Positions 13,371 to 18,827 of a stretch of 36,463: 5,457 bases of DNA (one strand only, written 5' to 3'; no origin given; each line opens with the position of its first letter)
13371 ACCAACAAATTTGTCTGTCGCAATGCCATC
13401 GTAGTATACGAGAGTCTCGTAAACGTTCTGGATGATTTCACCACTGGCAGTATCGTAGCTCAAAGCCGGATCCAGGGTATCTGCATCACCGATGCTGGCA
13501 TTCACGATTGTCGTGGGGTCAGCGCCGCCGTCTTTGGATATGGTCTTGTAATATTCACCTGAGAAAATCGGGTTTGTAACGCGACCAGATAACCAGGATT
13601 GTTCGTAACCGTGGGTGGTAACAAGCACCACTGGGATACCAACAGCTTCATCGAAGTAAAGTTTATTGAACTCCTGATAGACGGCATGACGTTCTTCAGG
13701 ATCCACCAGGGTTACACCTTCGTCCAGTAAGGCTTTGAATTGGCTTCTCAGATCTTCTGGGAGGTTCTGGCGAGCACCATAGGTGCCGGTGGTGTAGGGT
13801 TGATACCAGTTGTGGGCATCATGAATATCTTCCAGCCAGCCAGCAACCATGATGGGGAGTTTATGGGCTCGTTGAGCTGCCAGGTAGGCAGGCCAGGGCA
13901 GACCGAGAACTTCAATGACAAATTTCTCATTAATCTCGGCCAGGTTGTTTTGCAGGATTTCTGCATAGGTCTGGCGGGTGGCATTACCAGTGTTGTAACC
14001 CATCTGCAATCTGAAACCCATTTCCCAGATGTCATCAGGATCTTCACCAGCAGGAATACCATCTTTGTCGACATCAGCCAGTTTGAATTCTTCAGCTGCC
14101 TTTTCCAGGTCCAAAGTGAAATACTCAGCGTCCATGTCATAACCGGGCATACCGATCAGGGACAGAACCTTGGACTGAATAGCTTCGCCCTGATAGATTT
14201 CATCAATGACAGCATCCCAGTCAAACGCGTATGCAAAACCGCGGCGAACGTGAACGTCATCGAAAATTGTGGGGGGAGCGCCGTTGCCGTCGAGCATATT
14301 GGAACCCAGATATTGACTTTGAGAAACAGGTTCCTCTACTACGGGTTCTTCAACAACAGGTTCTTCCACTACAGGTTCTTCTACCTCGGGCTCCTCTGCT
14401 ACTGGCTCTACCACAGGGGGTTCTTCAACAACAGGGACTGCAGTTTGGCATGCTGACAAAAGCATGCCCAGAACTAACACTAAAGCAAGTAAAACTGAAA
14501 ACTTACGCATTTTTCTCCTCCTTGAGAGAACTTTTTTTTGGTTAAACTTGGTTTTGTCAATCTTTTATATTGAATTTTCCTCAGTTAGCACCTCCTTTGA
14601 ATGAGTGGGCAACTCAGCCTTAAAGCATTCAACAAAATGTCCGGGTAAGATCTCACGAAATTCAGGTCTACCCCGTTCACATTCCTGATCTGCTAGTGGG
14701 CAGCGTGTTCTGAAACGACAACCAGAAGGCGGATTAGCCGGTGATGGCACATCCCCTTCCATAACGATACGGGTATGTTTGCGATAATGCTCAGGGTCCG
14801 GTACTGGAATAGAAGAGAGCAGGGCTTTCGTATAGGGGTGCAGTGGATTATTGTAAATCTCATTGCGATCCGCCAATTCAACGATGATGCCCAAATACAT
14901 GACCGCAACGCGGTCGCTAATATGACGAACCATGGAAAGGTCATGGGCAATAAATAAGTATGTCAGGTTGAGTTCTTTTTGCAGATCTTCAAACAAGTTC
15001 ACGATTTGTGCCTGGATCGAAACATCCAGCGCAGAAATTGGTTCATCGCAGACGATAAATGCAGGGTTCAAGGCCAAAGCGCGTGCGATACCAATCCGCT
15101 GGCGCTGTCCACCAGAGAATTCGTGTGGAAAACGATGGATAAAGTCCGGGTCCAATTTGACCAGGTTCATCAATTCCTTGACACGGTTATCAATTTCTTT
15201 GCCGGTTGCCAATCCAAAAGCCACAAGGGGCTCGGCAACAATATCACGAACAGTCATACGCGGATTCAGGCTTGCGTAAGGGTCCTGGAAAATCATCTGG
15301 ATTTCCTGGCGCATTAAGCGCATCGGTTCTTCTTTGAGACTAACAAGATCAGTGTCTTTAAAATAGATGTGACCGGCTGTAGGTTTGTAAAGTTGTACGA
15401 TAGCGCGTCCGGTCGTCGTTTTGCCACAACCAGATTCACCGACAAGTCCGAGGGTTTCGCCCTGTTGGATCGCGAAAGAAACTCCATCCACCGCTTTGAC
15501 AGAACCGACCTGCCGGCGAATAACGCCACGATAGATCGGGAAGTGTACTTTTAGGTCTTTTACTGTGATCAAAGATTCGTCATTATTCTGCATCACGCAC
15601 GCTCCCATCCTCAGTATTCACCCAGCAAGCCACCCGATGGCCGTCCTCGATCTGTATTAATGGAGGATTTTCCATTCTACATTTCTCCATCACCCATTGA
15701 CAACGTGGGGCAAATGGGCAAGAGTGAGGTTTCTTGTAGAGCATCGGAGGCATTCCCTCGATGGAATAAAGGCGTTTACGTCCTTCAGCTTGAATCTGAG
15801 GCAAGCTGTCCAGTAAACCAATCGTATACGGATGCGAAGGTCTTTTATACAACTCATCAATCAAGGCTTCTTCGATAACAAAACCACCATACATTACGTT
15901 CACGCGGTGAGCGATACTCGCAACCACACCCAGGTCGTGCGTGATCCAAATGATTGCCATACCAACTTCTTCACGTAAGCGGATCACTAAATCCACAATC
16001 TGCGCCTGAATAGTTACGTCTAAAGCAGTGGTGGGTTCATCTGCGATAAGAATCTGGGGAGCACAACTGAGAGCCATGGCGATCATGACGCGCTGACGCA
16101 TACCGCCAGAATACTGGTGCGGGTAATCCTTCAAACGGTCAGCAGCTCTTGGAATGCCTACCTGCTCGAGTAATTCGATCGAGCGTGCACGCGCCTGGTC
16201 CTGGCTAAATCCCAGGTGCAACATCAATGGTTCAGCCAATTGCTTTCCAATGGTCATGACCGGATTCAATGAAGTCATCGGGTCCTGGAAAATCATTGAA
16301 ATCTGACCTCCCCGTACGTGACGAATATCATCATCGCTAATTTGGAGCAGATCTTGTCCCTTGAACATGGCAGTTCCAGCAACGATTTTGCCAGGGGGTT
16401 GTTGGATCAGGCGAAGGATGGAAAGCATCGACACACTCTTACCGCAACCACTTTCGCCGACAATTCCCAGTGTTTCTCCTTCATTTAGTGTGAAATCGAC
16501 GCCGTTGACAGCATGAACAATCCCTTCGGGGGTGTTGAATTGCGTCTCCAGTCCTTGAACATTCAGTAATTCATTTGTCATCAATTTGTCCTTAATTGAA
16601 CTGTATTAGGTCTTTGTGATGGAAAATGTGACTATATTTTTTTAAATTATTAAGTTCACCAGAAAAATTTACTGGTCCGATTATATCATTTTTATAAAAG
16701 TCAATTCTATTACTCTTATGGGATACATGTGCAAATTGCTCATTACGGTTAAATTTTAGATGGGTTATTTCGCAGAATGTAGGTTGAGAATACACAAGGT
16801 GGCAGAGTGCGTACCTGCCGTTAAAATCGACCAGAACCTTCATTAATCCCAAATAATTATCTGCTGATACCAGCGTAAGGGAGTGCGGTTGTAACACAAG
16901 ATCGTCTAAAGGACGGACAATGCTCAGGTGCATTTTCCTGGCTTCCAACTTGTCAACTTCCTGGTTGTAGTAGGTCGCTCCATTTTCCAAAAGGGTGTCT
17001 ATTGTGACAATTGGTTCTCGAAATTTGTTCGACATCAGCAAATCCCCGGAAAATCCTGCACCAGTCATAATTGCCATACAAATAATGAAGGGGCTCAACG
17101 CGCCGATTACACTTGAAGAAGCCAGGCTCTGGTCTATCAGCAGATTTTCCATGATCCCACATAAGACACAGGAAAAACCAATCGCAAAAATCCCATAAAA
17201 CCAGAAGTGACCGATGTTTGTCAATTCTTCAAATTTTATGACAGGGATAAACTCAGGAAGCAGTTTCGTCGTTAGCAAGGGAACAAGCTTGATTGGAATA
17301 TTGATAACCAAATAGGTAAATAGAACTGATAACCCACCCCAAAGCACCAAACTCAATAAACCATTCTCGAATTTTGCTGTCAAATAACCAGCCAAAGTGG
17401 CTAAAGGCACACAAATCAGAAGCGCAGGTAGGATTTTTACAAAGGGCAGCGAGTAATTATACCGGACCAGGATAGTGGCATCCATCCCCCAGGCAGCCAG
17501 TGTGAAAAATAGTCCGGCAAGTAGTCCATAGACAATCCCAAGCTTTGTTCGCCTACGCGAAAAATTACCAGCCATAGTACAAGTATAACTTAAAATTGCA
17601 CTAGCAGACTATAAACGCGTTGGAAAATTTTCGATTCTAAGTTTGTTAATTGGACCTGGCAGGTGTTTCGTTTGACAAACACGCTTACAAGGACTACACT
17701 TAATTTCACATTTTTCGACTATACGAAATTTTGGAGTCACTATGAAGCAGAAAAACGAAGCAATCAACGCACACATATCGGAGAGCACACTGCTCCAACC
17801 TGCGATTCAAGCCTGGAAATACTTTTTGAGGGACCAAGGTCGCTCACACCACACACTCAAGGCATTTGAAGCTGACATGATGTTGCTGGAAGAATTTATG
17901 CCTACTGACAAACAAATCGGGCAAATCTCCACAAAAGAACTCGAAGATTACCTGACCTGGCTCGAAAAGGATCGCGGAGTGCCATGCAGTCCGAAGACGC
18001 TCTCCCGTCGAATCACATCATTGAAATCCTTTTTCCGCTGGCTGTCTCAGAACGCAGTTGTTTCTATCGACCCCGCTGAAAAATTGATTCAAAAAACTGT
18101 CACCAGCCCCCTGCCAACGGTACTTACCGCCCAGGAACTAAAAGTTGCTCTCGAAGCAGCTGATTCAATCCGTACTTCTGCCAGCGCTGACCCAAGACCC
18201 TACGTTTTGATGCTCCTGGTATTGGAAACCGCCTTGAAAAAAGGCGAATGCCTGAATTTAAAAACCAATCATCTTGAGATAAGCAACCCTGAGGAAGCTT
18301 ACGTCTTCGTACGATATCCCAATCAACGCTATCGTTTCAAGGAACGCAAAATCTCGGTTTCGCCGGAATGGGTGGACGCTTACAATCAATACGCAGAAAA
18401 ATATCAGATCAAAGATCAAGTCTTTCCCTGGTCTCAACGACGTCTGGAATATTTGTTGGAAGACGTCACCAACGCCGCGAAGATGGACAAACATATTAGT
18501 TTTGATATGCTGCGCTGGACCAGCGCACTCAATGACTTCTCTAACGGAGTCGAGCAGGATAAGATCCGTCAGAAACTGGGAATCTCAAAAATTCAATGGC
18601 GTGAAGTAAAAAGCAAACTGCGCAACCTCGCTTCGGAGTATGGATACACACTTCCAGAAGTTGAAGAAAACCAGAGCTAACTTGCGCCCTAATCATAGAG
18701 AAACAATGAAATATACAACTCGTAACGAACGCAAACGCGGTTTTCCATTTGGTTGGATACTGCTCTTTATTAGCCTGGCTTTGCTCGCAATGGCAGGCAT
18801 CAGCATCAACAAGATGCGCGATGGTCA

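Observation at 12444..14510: Circularly permuted family-5 (Opp/Dpp-type) substrate-binding protein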

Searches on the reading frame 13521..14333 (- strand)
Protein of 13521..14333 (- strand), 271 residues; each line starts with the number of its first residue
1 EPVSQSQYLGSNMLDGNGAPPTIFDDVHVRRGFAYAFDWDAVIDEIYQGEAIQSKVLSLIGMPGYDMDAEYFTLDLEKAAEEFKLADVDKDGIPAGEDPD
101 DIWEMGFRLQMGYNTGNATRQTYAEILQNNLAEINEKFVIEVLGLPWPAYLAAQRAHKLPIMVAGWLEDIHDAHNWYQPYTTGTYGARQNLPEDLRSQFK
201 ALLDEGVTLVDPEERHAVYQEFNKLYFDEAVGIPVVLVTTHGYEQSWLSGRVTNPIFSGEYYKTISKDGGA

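Call 61: search_protein_families(library=pfam, proteins=[window:13521-14333:-], max_evalue=0.001)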
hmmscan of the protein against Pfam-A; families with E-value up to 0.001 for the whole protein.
window:13521-14333:- (271 aa): 1 family
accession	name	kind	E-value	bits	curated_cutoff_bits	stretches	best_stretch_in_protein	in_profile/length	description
PF00496.27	SBP_bac_5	-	7.6e-22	78.4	32.4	1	4-184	199-364/368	Bacterial extracellular solute-binding proteins, family 5 Middle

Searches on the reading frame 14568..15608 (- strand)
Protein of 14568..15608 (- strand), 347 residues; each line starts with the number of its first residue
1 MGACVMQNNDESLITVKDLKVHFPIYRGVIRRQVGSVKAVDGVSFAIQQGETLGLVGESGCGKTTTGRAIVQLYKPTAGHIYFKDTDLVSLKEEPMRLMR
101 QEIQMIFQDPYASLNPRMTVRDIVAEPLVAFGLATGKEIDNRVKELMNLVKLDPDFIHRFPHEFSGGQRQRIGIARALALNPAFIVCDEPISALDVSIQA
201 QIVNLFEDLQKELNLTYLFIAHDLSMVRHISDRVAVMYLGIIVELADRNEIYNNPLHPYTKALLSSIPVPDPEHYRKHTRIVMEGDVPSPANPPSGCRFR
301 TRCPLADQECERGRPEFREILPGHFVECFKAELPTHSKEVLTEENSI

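Call 5: search_protein_families(library=pfam, proteins=[window:14568-15608:-], max_evalue=0.01)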
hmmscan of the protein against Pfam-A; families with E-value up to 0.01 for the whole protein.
window:14568-15608:- (347 aa): 6 families
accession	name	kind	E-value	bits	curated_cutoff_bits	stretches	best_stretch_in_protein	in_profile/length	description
PF00005.33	ABC_tran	-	6.3e-34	117.9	25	1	41-191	2-136/137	ABC transporter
PF08352.17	oligo_HPY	-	9e-21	74.5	27.1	1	243-310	1-65/65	Oligopeptide/dipeptide transporter, C-terminal region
PF02463.25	SMC_N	-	7.2e-05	22.8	40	1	53-236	27-211/220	RecF/RecN/SMC N terminal domain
PF13401.12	AAA_22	-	0.0043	17.8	27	1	55-102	10-33/130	AAA domain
PF13304.12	AAA_21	-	0.0056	17.2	27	0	161-211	235-288/304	AAA domain, putative AbiEii toxin, Type IV TA system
PF00004.35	AAA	-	0.007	17.2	21.2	0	55-108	3-51/131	ATPase family associated with various cellular activities (AAA)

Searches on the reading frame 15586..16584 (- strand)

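Call 5: search_protein_families(library=pfam, proteins=[window:15586-16584:-], max_evalue=0.01)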
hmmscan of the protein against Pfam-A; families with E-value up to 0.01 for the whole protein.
window:15586-16584:- (333 aa): 3 families
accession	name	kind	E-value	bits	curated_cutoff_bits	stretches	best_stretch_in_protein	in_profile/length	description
PF00005.33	ABC_tran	-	3.9e-31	108.9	25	1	27-186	2-137/137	ABC transporter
PF08352.17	oligo_HPY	-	2.2e-17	63.6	27.1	1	237-302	1-65/65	Oligopeptide/dipeptide transporter, C-terminal region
PF13304.12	AAA_21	-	0.0014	19.2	27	1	151-221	231-303/304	AAA domain, putative AbiEii toxin, Type IV TA system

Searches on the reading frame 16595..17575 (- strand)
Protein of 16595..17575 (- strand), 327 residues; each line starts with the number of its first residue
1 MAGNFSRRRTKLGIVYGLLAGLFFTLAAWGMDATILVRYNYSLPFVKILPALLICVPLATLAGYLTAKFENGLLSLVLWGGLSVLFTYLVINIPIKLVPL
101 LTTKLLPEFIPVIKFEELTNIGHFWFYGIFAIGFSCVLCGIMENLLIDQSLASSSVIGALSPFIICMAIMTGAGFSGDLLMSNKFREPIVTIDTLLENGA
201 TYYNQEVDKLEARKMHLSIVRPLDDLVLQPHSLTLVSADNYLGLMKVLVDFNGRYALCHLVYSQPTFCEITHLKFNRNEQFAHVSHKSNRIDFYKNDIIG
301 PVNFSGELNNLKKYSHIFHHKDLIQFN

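Call 5: search_protein_families(library=pfam, proteins=[window:16595-17575:-], max_evalue=0.01)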
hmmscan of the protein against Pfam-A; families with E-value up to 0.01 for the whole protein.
window:16595-17575:- (327 aa): 0 families

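Call 35: search_protein_families(library=ncbifam, proteins=[window:16595-17575:-], max_evalue=0.1)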
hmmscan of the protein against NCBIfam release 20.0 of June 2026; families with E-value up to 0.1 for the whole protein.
window:16595-17575:- (327 aa): 0 families

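Call 36: search_solved_structures(query=window:16595-17575:-, max_evalue=1)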
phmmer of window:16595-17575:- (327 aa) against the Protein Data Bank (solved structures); distinct sequences matched with E-value up to 1: 0.

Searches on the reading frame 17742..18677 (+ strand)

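Call 20: search_protein_families(library=pfam, proteins=[window:17742-18677:+], max_evalue=0.001)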
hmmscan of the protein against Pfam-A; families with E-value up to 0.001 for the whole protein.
window:17742-18677:+ (312 aa): 4 families
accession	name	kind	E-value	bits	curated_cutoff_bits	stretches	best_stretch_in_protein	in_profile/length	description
PF02899.23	Phage_int_SAM_1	-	1.6e-12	47.9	22.3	1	23-102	2-80/83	Phage integrase, N-terminal SAM-like domain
PF13495.12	Phage_int_SAM_4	-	2.9e-07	31.2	27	1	30-103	10-80/85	Phage integrase, N-terminal SAM-like domain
PF00589.27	Phage_integrase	-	3.3e-07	30.7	27.1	1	127-284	2-159/172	Phage integrase family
PF13102.12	Phage_int_SAM_5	-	0.00013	22.7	22.3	1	34-111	17-92/98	Phage integrase SAM-like domain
